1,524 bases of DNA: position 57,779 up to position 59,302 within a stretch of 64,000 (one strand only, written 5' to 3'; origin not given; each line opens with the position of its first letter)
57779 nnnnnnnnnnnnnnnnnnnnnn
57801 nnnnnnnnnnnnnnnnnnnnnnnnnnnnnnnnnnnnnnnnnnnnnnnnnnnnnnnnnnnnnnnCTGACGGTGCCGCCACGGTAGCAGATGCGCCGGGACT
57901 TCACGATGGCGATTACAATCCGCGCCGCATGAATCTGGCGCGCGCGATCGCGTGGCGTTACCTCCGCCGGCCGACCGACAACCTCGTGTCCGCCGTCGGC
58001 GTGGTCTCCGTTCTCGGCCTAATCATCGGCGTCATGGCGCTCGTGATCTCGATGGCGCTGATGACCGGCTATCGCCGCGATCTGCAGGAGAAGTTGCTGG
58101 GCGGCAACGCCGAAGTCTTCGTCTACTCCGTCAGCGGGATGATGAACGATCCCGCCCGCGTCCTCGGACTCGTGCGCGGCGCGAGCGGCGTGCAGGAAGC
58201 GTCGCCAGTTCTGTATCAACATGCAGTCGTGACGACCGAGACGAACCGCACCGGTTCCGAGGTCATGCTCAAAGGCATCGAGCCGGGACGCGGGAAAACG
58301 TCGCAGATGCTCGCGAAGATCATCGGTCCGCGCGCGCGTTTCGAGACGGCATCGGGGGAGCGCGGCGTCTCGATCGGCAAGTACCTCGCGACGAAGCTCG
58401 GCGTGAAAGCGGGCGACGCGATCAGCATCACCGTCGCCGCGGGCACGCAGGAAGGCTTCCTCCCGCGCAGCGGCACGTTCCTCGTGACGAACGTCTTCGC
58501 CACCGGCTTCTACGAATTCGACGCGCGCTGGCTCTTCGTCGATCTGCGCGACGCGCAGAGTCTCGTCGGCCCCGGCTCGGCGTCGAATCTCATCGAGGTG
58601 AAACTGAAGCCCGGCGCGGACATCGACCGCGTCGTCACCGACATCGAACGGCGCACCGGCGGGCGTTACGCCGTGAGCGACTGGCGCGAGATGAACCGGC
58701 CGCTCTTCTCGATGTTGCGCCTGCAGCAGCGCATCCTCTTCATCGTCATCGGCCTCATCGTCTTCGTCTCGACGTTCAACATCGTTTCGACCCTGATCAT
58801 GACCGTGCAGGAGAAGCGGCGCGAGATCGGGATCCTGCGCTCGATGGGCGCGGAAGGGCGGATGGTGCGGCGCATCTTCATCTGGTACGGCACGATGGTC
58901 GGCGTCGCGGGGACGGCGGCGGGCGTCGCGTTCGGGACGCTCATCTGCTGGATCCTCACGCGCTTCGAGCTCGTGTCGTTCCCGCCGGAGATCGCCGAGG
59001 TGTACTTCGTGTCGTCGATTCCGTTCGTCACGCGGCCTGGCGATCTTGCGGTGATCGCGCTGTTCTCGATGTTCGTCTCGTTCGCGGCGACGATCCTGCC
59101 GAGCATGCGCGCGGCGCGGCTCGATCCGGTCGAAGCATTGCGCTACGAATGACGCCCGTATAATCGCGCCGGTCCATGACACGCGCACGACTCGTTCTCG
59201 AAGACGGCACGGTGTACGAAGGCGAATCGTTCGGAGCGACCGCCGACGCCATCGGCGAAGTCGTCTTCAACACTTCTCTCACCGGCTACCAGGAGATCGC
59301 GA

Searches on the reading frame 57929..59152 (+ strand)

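Call 3: search_protein_families(library=pfam, proteins=[window:57929-59152:+], max_evalue=0.01)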
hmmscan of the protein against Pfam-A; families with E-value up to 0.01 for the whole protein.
window:57929-59152:+ (407 aa): 2 families
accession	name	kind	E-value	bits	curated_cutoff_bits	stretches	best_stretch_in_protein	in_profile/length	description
PF02687.27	FtsX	-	4.3e-20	72.4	25.5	1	272-400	2-120/120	FtsX-like permease C-terminal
PF12704.14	MacB_PCD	-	2.2e-16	61.2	27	1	26-241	3-206/207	MacB-like periplasmic core domain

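Call 4: search_protein_families(library=ncbifam, proteins=[window:57929-59152:+], max_evalue=0.01)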
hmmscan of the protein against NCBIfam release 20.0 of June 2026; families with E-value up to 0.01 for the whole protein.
window:57929-59152:+ (407 aa): 10 families
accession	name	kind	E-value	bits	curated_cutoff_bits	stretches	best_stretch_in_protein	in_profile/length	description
TIGR02212.1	lolCE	equivalog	1.9e-91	307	362.45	1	3-407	2-411/411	lipoprotein-releasing ABC transporter permease subunit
NF008357.0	PRK11146.1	exception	4.8e-58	196.9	439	1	1-404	3-411/414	lipoprotein-releasing ABC transporter permease subunit LolE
TIGR02213.1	lolE_release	exception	5.5e-51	173.7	540.35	1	3-404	2-408/411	lipoprotein-releasing ABC transporter permease subunit LolE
NF008076.0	PRK10814.1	exception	2.7e-47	161.7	473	1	6-407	8-399/399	lipoprotein-releasing ABC transporter permease subunit LolC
NF038347.1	FtsX_Gpos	exception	1.8e-12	47.3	225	1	221-334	123-235/296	permease-like cell division protein FtsX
NF038346.1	FtsX_actino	exception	3e-12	46.5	250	1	211-394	124-300/308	permease-like cell division protein FtsX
TIGR03434.1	ADOP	subfamily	8.3e-12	44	622.3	2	255-346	259-350/803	ADOP family duplicated permease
TIGR00439.2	FtsX_Gneg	equivalog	1.3e-10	41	255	1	230-388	131-283/292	permease-like cell division protein FtsX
NF007826.0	PRK10535.1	equivalog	1.1e-06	27.2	966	1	270-405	525-646/648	macrolide ABC transporter ATP-binding protein/permease MacB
NF041854.1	ABC_perm_YbbP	equivalog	0.00016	19.8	999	1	144-352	576-768/806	putative ABC transporter permease subunit YbbP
